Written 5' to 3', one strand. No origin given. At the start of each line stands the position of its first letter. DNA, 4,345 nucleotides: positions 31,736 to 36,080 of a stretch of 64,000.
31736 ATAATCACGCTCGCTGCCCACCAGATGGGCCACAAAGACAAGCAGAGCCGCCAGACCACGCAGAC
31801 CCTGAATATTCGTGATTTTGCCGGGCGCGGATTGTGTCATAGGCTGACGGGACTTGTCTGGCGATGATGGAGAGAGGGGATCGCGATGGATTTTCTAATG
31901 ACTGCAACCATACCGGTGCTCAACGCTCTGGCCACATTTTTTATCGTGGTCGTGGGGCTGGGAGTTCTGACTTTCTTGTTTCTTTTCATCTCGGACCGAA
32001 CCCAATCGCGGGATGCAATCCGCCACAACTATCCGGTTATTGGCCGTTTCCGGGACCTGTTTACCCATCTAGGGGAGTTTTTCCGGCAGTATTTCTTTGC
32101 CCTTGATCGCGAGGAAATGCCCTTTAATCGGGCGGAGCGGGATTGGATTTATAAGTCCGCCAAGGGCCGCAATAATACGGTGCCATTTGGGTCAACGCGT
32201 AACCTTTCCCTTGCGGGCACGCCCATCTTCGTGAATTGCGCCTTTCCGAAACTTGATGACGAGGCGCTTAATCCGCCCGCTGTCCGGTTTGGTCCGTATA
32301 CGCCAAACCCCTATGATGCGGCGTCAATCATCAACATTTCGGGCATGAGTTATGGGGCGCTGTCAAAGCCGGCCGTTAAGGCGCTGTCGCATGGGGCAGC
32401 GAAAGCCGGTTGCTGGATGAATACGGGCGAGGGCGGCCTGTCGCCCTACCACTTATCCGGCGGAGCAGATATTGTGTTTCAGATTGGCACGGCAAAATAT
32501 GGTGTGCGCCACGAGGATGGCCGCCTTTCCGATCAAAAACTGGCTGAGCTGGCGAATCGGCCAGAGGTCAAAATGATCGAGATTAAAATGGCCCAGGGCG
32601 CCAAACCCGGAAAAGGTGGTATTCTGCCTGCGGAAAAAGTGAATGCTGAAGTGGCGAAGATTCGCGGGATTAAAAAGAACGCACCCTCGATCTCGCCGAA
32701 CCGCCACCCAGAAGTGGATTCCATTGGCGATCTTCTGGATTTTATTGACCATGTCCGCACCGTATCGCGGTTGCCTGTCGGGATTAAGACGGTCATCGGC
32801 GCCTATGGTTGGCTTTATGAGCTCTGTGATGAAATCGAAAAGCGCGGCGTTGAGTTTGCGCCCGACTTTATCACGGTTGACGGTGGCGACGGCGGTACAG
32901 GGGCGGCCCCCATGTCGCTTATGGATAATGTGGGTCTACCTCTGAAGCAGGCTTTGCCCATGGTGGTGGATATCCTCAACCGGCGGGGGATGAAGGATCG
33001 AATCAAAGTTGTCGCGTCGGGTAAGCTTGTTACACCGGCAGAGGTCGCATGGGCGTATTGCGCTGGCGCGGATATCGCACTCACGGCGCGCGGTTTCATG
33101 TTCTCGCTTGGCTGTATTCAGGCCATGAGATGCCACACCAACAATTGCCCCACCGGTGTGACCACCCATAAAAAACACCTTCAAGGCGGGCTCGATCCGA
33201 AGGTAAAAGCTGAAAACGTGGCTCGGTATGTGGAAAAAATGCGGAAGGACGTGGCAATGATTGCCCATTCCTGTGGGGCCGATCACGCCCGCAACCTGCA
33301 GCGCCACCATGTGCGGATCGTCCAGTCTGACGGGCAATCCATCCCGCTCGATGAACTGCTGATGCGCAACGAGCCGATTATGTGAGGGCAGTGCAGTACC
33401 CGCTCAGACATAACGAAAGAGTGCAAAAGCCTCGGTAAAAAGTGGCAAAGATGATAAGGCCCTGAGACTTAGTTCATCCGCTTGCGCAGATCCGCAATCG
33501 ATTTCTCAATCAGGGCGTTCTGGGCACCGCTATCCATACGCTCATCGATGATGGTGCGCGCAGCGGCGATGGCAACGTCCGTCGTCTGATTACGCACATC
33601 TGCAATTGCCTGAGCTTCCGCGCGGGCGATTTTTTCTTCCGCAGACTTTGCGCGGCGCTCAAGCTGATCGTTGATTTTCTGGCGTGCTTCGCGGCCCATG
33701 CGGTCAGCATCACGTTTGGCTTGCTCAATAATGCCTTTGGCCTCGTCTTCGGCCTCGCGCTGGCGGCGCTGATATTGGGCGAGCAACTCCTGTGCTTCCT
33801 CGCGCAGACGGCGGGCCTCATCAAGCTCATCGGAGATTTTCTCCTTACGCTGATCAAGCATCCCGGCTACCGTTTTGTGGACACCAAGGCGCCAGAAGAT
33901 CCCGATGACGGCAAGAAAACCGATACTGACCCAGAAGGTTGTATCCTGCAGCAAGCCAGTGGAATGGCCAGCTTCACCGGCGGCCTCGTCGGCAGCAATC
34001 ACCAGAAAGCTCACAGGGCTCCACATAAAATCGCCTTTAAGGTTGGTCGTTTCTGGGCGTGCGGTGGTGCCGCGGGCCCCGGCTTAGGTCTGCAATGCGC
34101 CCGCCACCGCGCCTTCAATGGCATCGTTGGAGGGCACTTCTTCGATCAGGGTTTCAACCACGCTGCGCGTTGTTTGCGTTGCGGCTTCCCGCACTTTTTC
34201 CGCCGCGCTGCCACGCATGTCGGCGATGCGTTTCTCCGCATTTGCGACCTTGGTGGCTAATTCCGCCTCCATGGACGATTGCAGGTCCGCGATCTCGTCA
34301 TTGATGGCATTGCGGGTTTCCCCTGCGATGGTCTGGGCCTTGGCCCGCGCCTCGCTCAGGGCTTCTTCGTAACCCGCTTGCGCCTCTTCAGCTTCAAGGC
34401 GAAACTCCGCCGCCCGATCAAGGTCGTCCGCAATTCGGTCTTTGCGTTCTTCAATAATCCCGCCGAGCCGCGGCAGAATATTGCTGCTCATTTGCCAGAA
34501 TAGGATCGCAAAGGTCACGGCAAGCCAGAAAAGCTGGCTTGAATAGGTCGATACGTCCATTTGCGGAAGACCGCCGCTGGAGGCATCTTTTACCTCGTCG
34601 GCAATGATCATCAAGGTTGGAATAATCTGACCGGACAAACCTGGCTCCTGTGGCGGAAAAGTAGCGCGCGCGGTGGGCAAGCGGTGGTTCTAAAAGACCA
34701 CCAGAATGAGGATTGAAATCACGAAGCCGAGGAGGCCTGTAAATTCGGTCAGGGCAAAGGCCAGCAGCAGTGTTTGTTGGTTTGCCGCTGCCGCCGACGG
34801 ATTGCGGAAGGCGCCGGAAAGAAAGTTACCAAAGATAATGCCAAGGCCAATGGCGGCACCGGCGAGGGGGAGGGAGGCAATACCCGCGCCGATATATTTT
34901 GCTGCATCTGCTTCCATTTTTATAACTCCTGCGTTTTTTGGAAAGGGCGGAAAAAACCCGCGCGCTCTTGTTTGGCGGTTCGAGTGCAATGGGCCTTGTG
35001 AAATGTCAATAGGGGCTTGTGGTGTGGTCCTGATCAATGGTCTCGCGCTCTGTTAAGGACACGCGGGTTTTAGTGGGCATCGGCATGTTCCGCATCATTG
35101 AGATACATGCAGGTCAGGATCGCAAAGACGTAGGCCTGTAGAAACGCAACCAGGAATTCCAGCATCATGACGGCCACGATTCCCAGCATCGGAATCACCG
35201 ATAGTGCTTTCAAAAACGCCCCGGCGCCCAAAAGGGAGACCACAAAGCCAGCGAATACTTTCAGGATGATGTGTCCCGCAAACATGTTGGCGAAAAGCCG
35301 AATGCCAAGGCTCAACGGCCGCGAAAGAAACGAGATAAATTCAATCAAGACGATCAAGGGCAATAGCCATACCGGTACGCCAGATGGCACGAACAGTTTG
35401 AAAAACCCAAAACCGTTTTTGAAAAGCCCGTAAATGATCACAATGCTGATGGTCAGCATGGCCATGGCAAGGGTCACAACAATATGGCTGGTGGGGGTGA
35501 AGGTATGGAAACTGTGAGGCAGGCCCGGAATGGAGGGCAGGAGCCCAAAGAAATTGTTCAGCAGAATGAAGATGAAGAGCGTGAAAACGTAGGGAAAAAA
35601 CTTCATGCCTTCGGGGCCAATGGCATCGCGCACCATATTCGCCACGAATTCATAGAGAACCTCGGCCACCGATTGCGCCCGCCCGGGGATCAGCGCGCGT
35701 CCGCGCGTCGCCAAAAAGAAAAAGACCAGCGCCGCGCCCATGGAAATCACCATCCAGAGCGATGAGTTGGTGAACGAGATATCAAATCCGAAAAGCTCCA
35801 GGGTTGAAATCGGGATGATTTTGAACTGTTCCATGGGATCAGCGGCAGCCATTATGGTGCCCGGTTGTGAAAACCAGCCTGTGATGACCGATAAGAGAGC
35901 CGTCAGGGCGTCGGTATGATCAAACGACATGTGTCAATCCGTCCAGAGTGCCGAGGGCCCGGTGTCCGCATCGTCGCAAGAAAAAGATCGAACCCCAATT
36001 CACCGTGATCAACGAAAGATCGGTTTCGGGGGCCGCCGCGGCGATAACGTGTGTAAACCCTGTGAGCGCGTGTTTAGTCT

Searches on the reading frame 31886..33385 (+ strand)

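Call 41: search_protein_families(library=ncbifam, proteins=[window:31886-33385:+], max_evalue=0.00001)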
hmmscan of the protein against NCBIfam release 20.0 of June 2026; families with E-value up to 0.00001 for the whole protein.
window:31886-33385:+ (499 aa): 1 family
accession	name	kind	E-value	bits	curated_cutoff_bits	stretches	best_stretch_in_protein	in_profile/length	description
NF008730.0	PRK11750.1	equivalog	2.1e-38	131.4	1047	1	152-465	864-1159/1490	glutamate synthase large subunit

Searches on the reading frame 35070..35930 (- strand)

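Call 54: search_protein_families(library=ncbifam, proteins=[window:35070-35930:-], max_evalue=1e-20)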
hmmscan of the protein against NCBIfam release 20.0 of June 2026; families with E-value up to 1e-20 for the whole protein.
window:35070-35930:- (286 aa): 9 families
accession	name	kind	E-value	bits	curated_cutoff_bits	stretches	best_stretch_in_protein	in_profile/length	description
NF004482.0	PRK05815.2-4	equivalog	1.8e-102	342.3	225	1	29-284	4-251/252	F0F1 ATP synthase subunit A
TIGR01131.1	ATP_synt_6_or_A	equivalog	4.2e-65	219.8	102.6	1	33-280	2-226/227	F0F1 ATP synthase subunit A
NF009953.0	PRK13419.1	equivalog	3.6e-32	112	460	1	34-280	90-329/346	F0F1 ATP synthase subunit A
NF004479.0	PRK05815.1-4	equivalog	9.1e-31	106.9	268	1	49-279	11-232/238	F0F1 ATP synthase subunit A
NF004477.0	PRK05815.1-1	equivalog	7.6e-28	97.7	280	1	56-282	42-266/268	F0F1 ATP synthase subunit A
NF004486.0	PRK05815.3-4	equivalog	1.4e-27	96.9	272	1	34-280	7-222/224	F0F1 ATP synthase subunit A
NF009952.0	PRK13417.1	equivalog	1.4e-25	90.4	531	0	143-282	215-350/352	F0F1 ATP synthase subunit A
NF004481.0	PRK05815.2-3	equivalog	2.4e-23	83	227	1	50-284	17-221/225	F0F1 ATP synthase subunit A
NF004484.0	PRK05815.3-2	equivalog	7.1e-23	81.6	234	1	38-277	4-220/226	F0F1 ATP synthase subunit A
